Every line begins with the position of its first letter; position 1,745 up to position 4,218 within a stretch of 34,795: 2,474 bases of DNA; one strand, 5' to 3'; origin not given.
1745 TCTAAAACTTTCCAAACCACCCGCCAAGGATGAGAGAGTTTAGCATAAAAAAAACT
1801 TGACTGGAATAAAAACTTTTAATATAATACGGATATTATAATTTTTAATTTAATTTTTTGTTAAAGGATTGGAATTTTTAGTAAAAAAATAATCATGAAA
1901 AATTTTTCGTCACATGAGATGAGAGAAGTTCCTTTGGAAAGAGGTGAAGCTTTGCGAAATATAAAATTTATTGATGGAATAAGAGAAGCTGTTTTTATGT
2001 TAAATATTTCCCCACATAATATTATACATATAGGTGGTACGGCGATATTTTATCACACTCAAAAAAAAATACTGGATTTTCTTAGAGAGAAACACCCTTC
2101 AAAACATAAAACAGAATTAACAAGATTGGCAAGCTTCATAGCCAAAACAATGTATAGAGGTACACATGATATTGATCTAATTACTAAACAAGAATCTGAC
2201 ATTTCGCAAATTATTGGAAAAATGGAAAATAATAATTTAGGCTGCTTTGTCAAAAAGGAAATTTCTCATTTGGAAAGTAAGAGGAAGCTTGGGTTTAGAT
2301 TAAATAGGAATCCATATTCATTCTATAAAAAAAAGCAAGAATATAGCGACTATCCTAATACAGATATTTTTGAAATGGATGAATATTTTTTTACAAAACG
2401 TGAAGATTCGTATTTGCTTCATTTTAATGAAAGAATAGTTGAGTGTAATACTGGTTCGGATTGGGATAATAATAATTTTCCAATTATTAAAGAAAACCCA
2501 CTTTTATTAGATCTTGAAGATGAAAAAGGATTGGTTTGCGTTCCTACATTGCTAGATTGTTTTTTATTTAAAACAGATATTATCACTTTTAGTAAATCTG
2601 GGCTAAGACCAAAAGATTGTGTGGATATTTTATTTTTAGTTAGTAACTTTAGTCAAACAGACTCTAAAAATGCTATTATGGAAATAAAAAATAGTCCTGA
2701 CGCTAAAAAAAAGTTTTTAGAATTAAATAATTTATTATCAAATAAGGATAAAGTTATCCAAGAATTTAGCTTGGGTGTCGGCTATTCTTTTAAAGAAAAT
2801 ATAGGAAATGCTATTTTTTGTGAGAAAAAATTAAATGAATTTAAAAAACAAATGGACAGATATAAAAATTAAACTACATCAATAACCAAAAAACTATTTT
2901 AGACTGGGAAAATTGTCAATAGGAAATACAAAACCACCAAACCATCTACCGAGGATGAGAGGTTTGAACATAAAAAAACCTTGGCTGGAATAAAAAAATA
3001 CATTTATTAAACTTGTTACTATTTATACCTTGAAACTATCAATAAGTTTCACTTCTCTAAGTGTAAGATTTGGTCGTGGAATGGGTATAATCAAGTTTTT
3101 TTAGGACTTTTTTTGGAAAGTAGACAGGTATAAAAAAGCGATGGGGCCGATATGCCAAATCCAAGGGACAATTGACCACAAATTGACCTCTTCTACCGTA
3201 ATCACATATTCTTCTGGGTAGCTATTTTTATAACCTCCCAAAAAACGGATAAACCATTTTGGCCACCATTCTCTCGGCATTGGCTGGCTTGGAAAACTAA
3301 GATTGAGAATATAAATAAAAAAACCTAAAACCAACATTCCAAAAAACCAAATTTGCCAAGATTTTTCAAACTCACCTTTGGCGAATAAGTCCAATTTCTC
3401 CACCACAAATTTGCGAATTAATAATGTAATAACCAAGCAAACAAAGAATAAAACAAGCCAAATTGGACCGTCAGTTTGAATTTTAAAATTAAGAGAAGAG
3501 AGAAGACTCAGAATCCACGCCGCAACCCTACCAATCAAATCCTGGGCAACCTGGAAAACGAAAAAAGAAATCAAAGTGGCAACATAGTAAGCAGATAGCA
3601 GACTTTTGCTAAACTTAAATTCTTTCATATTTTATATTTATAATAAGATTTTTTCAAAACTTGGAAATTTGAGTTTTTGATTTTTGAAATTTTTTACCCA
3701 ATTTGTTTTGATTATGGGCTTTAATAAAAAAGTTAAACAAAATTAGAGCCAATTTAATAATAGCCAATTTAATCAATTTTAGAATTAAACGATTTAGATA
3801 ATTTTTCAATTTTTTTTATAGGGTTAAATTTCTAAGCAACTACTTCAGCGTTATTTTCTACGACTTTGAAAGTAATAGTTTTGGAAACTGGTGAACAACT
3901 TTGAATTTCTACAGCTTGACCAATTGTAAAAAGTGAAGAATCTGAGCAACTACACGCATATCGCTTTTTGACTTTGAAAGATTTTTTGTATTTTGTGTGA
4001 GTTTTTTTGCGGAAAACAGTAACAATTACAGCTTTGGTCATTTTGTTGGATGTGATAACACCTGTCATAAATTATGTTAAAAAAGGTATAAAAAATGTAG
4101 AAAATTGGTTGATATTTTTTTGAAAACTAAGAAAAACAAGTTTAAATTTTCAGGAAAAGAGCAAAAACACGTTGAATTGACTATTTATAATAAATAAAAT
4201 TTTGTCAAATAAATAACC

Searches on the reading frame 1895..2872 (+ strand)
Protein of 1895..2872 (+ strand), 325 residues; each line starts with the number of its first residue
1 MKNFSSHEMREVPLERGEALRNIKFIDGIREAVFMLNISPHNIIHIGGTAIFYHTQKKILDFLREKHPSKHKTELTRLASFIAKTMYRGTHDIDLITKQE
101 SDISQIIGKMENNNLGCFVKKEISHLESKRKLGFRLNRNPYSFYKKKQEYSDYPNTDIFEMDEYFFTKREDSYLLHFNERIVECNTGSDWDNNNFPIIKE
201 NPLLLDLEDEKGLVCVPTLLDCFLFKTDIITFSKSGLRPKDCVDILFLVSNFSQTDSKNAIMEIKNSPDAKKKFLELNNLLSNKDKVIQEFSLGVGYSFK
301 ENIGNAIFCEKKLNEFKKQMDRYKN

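Call 7: search_protein_families(library=pfam, proteins=[window:1895-2872:+], max_evalue=0.1)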
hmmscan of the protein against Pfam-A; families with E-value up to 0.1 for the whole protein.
window:1895-2872:+ (325 aa): 2 families
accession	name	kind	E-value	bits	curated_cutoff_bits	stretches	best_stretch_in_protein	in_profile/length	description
PF04229.20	GrpB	-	0.00034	21.2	25.5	0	30-67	23-53/159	GrpB protein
PF19502.5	DUF6036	-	0.003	17.8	23.6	1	44-114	23-63/164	Nucleotidyltransferase of unknown function (DUF6036)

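Call 8: search_protein_families(library=padloc, proteins=[window:1895-2872:+], max_evalue=0.1)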
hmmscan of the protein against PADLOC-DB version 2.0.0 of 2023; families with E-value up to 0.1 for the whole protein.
window:1895-2872:+ (325 aa): 1 family
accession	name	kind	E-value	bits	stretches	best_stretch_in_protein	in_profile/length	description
PDLC02298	AbiEii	-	0.01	13.3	0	195-291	105-200/220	AbiEii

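Call 10: find_encoding_contigs(protein=window:1895-2872:+, flank=10000, max_places=10)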
Protein window:1895-2872:+ (325 aa): 3 contigs read that carry it; 2 places shown.
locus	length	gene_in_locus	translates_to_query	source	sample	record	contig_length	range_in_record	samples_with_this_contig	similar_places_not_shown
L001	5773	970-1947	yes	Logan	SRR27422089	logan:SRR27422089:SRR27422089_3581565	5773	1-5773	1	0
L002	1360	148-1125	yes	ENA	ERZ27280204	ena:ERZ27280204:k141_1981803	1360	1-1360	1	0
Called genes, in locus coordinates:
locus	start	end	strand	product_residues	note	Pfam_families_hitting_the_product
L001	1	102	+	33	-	?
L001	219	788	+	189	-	-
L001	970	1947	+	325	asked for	-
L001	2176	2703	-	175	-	-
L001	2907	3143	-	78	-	PF00366:Ribosomal_S17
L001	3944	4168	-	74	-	-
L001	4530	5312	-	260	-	PF00696:AA_kinase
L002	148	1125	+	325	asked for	-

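Call 25: find_homologous_proteins(query=window:1895-2872:+, max_evalue=0.001)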
Query window:1895-2872:+ (325 aa): 2 proteins with E <= 0.001 among 871 candidates.
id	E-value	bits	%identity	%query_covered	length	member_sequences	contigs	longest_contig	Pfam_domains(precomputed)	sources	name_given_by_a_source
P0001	3.3e-67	245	42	97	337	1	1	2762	-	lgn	-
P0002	4.5e-12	64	27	73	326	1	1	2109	-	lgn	-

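Call 26: find_encoding_contigs(protein=P0001, flank=10000)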
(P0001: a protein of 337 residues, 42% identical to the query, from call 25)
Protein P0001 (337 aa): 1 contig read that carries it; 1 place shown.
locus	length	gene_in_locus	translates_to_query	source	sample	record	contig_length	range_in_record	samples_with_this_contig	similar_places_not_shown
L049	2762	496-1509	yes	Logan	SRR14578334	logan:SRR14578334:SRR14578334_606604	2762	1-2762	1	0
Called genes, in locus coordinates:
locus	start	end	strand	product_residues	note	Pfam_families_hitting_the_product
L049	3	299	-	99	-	?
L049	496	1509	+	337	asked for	-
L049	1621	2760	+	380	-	?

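Call 27: find_encoding_contigs(protein=P0002, flank=10000)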
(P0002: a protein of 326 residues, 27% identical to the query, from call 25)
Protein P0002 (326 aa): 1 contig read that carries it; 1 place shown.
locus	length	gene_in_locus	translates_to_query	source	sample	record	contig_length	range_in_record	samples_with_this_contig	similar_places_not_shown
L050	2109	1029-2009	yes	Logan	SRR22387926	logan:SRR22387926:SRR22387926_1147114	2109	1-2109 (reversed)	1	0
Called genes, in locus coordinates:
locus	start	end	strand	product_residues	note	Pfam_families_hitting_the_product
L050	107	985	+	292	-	-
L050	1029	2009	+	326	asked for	-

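Call 47: search_protein_families(library=ncbifam, proteins=[window:1895-2872:+], max_evalue=0.1)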
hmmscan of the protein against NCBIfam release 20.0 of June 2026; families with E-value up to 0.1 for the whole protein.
window:1895-2872:+ (325 aa): 1 family
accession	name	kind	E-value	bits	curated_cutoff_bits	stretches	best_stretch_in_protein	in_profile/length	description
NF010669.0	PRK14066.1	equivalog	0.039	14.2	113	0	298-320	33-55/76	exodeoxyribonuclease VII small subunit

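Call 48: search_protein_families(library=phrogs, proteins=[window:1895-2872:+], max_evalue=0.1)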
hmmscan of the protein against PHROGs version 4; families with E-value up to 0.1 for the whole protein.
window:1895-2872:+ (325 aa): 0 families

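Call 49: search_protein_families(library=padloc, proteins=[P0001, P0002], max_evalue=0.1)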
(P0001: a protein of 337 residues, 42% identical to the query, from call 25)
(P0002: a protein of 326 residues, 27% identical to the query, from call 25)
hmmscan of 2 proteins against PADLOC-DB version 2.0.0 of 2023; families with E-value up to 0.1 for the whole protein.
P0001 (337 aa): 0 families

P0002 (326 aa): 0 families

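Call 58: predict_structure(alignment_id=A2)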
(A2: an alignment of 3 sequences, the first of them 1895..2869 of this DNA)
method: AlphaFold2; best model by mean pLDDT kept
length: 325 residues; sequences in the alignment: 3
mean_pLDDT: 53.7   pTM: 0.49
mean pLDDT of the five models: 53.7, 51.7, 44.8, 41.9, 38.4
residues with pLDDT >= 90: 0; 70-90: 59; 50-70: 127; < 50: 139
segments of 3 or more residues with pLDDT < 50: 1-17, 85-91, 139-154, 227-265, 267-325
pLDDT, mean of each block of 10 residues (from residue 1): 30 42 67 78 64 66 76 65 50 68 79 67 62 60 34 51 74 61 57 57 60 61 47 35 41 43 46 45 41 28 31 41 35
secondary structure, 60 per line:
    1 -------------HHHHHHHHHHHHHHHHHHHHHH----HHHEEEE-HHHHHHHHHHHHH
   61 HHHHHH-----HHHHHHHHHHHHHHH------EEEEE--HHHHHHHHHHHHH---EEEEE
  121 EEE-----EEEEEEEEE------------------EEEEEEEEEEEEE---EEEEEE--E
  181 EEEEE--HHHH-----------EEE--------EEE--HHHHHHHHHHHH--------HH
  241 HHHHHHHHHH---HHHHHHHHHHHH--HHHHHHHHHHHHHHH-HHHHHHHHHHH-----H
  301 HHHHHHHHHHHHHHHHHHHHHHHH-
elements in order: H14-35 E43-46 H48-66 H72-86 E93-97 H100-112 E116-123 E129-137 E156-168 E172-177 E180-185 H188-191 E203-205 E214-216 H219-230 H239-250 H254-265 H268-282 H284-294 H300-324
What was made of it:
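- On AbiE type IV TA / abortive infection (cargo C): The structure model has low confidence (call 58).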

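Call 60: search_solved_structures(query=A2, max_evalue=10)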
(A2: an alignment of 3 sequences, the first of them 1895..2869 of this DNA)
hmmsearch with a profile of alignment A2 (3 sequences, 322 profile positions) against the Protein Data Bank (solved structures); distinct sequences matched with E-value up to 10: 2.
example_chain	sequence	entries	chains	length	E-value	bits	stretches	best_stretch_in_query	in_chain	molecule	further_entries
6uv7_A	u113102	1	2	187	1.2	11.4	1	229-300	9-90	Alr1298 protein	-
1oj5_A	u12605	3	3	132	1.9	10.8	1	174-238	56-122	STEROID RECEPTOR COACTIVATOR 1A | Nuclear receptor coactivator 1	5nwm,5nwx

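Call 63: fold_search(model_id=the predicted structure, library=pdb)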
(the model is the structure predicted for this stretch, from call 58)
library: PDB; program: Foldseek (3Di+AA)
matches with E <= 10: 462; with E <= 0.001: 0
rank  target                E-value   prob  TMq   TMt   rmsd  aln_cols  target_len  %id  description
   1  3uxo_A                1.4e-03  0.87  0.15  0.15  13.0       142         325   11  Crystal Structure of Rat DNA Polymerase Beta Mutator I260Q Apoenzyme (released 2012-12-05)
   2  7m0e_B                1.1e-02  0.75  0.16  0.16  12.9       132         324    7  Pre-catalytic synaptic complex of DNA Polymerase Lambda with gapped DSB substrate and incoming dUMPNPP (released 2022-03-16)
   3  1rzt_E                1.1e-02  0.35  0.18  0.18  17.5       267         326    7  Crystal structure of DNA polymerase lambda complexed with a two nucleotide gap DNA molecule (released 2004-03-02)
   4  4ok0_B                1.3e-02  0.99  0.36  0.48   7.2       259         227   10  Crystal structure of putative nucleotidyltransferase from H. pylori (released 2014-04-09)
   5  4k4h_M                1.3e-02  0.33  0.17  0.17  16.4       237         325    9  Ternary crystal structures of a human DNA POLYMERASE LAMBDA IN COMPLEX WITH DNA AND (-)3TC-TP. (released 2014-07-16)
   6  4k4g_I                1.3e-02  0.33  0.18  0.17  16.3       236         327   10  Ternary crystal structures of human DNA POLYMERASE LAMBDA IN COMPLEX WITH DNA AND L-DCTP. (released 2014-07-16)
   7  7m0e_C                1.5e-02  0.30  0.17  0.17  17.3       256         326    7  Pre-catalytic synaptic complex of DNA Polymerase Lambda with gapped DSB substrate and incoming dUMPNPP (released 2022-03-16)
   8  4k4h_I                1.6e-02  0.75  0.16  0.16  12.9       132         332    7  Ternary crystal structures of a human DNA POLYMERASE LAMBDA IN COMPLEX WITH DNA AND (-)3TC-TP. (released 2014-07-16)
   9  4k4i_I                1.7e-02  0.33  0.17  0.17  16.2       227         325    8  Ternary crystal structures of a human DNA POLYMERASE LAMBDA IN COMPLEX WITH DNA AND (-)FTC-TP. (released 2014-07-16)
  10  4xq8_B                1.8e-02  0.69  0.16  0.20  12.5       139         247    9  Human DNA polymerase lambda- MgdATP binary complex and complex with 6 paired DNA (released 2016-02-24)
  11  7m0d_B                1.8e-02  0.35  0.18  0.17  16.9       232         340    7  Pre-catalytic quaternary complex of DNA Polymerase Lambda with bound complementary DSB substrate and incoming dUMPNPP (released 2022-03-16)
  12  6uok_A                2.0e-02  0.23  0.16  0.16  16.5       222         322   13  Y271G DNA polymerase beta substrate complex with templating cytosine and incoming r8-oxo-GTP (released 2020-01-08)
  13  7m0d_A                2.3e-02  0.28  0.17  0.17  17.1       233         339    8  Pre-catalytic quaternary complex of DNA Polymerase Lambda with bound complementary DSB substrate and incoming dUMPNPP (released 2022-03-16)
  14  4iqt                  2.6e-02  0.44  0.15  0.14  12.6       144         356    9  Tdt core in complex with inhibitor 6-[4-(3-fluorobenzoyl)-1H-pyrrol-2-yl]-2-hydroxy-4-oxohexa-2,5-dienoic acid (released 2013-09-04)
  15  6iph                  2.7e-02  0.82  0.15  0.15   4.2        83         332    7  Binary Complex of Human DNA Polymerase Mu with MndATP (released 2019-05-29)
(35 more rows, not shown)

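Call 66: search_protein_representatives(alignment_id=A2)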
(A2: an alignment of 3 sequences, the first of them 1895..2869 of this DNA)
Query: 3 sequences, 322 profile positions. Proteins with E-value up to 0.001 (for the whole library): 45; up to 1e-10: 37; up to 1e-30: 17. The best 45 are listed.
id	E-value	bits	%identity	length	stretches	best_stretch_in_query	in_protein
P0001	1.7e-158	543.3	-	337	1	1-322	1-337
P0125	3.6e-72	259.7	-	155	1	163-312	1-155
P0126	7.9e-49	183.0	-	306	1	7-321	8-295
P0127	3.7e-44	167.6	-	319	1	21-316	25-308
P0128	6.6e-44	166.8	-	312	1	12-315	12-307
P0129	8.0e-42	159.9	-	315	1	14-318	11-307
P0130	1.9e-38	148.8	-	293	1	13-317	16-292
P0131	2.5e-38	148.5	-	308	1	14-317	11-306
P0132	5.6e-38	147.3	-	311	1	14-263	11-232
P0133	1.3e-37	146.1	-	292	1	18-314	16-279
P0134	5.0e-37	144.2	-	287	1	19-280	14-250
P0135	5.6e-37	144.0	-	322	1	1-276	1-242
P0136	6.1e-37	143.9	-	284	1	16-317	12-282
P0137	9.6e-34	133.4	-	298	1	1-317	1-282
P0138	6.5e-33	130.7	-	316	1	18-317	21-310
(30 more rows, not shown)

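Call 68: search_protein_families(library=pfam, alignment_id=A4, max_evalue=0.01)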
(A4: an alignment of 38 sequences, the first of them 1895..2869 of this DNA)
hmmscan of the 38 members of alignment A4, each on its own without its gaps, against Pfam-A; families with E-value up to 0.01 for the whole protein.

A. member 1, window:1895-2869:+ (325 aa): 2 families
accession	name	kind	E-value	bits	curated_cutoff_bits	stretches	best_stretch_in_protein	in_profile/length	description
PF04229.20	GrpB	-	0.00034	21.2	25.5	0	30-67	23-53/159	GrpB protein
PF19502.5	DUF6036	-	0.003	17.8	23.6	1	44-114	23-63/164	Nucleotidyltransferase of unknown function (DUF6036)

B. families by the number of members that match (of 38 scanned): 6 families
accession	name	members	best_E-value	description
PF08843.17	AbiEii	8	5.6e-06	Nucleotidyl transferase AbiEii toxin, Type IV TA system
PF19502.5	DUF6036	2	0.003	Nucleotidyltransferase of unknown function (DUF6036)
PF04229.20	GrpB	1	0.00034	GrpB protein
PF09639.16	YjcQ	1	0.0073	YjcQ protein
PF15448.11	NTS_2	1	0.0084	N-terminal segments of P. falciparum erythrocyte membrane protein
PF12281.14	NTP_transf_8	1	0.0087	Nucleotidyltransferase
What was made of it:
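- On AbiE type IV TA / abortive infection (cargo C): 8 of 38 members hit PF08843, best E=5.6e-6 (call 68).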

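Call 69: search_solved_structures(query=A4, max_evalue=1, show_alignments=1)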
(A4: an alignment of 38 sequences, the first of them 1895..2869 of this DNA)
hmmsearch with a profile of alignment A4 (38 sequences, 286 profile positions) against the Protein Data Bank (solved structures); distinct sequences matched with E-value up to 1: 0.

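Call 82: find_related_loci(query=A2, collection=genome_contigs, flank=4000)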
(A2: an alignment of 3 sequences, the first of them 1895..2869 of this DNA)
Query A2 (325 aa) in genome_contigs; peptide patterns used: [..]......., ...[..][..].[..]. (x = any residue, [..] = any of these).
56 stretches matched a pattern, but none encodes a relative of the query by tblastn (E <= 1e-3).

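Call 83: find_related_loci(query=A2, collection=viral_contigs, flank=4000)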
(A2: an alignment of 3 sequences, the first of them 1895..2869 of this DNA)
Query A2 (325 aa) in viral_contigs; peptide patterns used: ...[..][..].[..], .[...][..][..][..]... (x = any residue, [..] = any of these).
154 stretches matched a pattern, but none encodes a relative of the query by tblastn (E <= 1e-3).

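Call 92: list_cluster_members(proteins=[L053:2861-3556:+, L053:2224-2739:+, L053:1205-1432:+, window:1895-2869:+, L051:6894-8675:-])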
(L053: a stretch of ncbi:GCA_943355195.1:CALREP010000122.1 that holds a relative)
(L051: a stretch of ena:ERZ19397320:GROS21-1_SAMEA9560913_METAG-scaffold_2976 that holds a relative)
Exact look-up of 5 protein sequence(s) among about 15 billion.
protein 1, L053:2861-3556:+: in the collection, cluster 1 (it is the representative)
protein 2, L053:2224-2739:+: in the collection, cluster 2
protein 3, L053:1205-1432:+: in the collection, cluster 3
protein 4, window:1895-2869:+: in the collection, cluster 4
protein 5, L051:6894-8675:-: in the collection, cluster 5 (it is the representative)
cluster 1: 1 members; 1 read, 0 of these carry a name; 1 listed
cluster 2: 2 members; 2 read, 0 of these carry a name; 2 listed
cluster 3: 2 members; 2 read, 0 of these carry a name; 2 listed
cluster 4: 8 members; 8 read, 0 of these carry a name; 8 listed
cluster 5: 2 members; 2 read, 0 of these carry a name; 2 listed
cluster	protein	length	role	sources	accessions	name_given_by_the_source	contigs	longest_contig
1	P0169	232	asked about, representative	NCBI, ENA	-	-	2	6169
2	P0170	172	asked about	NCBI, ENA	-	-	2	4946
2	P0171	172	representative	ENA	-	-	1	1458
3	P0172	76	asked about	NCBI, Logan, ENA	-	-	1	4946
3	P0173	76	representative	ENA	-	-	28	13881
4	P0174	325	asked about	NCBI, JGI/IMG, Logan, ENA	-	-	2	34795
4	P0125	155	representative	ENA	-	-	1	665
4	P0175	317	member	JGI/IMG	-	-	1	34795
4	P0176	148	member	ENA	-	-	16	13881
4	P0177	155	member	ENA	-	-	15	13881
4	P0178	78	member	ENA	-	-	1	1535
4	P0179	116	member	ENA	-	-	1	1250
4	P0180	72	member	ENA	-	-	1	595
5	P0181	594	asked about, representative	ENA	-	-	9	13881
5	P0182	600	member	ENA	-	-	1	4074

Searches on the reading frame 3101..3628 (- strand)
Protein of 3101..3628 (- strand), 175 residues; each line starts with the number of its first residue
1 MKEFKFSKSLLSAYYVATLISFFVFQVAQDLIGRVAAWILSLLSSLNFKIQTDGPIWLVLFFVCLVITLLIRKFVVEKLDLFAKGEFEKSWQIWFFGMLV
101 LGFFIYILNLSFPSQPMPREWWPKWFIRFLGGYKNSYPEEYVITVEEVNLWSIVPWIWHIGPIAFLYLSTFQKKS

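Call 7: search_protein_families(library=pfam, proteins=[window:3101-3628:-], max_evalue=0.1)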
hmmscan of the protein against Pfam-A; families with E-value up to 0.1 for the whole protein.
window:3101-3628:- (175 aa): 0 families

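Call 8: search_protein_families(library=padloc, proteins=[window:3101-3628:-], max_evalue=0.1)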
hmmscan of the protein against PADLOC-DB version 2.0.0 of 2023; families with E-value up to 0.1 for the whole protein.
window:3101-3628:- (175 aa): 0 families

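Call 21: find_encoding_contigs(protein=window:3101-3628:-, flank=10000, max_places=10)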
Protein window:3101-3628:- (175 aa): 2 contigs read that carry it; 1 place shown.
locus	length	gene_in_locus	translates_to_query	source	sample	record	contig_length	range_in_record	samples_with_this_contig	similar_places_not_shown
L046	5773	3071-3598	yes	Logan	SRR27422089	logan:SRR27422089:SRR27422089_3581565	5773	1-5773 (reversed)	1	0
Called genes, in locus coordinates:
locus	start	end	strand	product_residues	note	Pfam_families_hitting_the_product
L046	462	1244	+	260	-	PF00696:AA_kinase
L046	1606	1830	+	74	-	-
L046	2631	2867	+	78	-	PF00366:Ribosomal_S17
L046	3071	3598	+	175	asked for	-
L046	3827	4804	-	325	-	-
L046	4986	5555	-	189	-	-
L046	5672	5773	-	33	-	?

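Call 47: search_protein_families(library=ncbifam, proteins=[window:3101-3628:-], max_evalue=0.1)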
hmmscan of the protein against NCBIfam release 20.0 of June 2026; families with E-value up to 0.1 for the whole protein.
window:3101-3628:- (175 aa): 0 families

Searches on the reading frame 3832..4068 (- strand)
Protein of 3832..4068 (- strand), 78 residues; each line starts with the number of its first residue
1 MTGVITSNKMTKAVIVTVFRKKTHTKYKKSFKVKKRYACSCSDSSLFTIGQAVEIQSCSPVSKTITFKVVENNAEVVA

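Call 46: find_encoding_contigs(protein=window:3832-4068:-, flank=8000, max_places=10)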
Protein window:3832-4068:- (78 aa): 21 contigs read that carry it; 10 places shown.
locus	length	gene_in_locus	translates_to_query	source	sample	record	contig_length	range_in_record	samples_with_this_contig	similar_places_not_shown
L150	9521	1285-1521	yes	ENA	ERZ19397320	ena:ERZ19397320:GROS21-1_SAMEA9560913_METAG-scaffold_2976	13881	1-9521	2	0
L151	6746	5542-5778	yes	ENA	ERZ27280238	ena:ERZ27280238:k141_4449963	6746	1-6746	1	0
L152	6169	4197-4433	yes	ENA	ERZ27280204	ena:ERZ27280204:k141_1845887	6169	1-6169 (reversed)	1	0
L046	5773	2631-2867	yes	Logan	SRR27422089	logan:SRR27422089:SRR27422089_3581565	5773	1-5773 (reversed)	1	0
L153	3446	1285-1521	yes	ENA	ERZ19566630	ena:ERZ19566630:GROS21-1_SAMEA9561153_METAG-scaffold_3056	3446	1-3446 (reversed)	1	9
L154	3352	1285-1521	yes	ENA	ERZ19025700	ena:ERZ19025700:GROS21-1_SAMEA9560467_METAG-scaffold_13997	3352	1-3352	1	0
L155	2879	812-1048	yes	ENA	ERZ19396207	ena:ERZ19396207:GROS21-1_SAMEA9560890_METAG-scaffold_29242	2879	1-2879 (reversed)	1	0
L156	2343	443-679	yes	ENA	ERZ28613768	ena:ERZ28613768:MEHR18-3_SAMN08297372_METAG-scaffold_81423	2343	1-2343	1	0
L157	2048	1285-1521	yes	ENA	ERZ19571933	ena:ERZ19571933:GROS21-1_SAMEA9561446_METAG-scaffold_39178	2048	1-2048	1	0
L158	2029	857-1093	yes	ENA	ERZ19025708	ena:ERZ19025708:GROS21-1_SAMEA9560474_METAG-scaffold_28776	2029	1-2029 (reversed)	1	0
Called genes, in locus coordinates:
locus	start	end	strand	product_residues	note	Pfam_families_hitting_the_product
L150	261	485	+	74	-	-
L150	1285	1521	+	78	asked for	PF00366:Ribosomal_S17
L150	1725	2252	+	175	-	-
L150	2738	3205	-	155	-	-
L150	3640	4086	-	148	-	-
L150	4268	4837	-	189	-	-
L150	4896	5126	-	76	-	-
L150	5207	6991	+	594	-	PF01555:N6_N4_Mtase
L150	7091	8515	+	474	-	PF00479:G6PD_N, PF02781:G6PD_C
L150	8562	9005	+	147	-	PF01458:SUFBD_core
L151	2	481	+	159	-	?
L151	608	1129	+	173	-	PF00466:Ribosomal_L10 (weak)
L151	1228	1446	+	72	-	-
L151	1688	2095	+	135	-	-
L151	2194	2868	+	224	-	PF01458:SUFBD_core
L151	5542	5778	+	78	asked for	PF00366:Ribosomal_S17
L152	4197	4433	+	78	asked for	PF00366:Ribosomal_S17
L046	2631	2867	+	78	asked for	PF00366:Ribosomal_S17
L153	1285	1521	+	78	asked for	PF00366:Ribosomal_S17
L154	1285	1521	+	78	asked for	PF00366:Ribosomal_S17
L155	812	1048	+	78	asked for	PF00366:Ribosomal_S17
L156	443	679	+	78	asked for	PF00366:Ribosomal_S17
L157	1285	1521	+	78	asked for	PF00366:Ribosomal_S17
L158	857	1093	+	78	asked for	PF00366:Ribosomal_S17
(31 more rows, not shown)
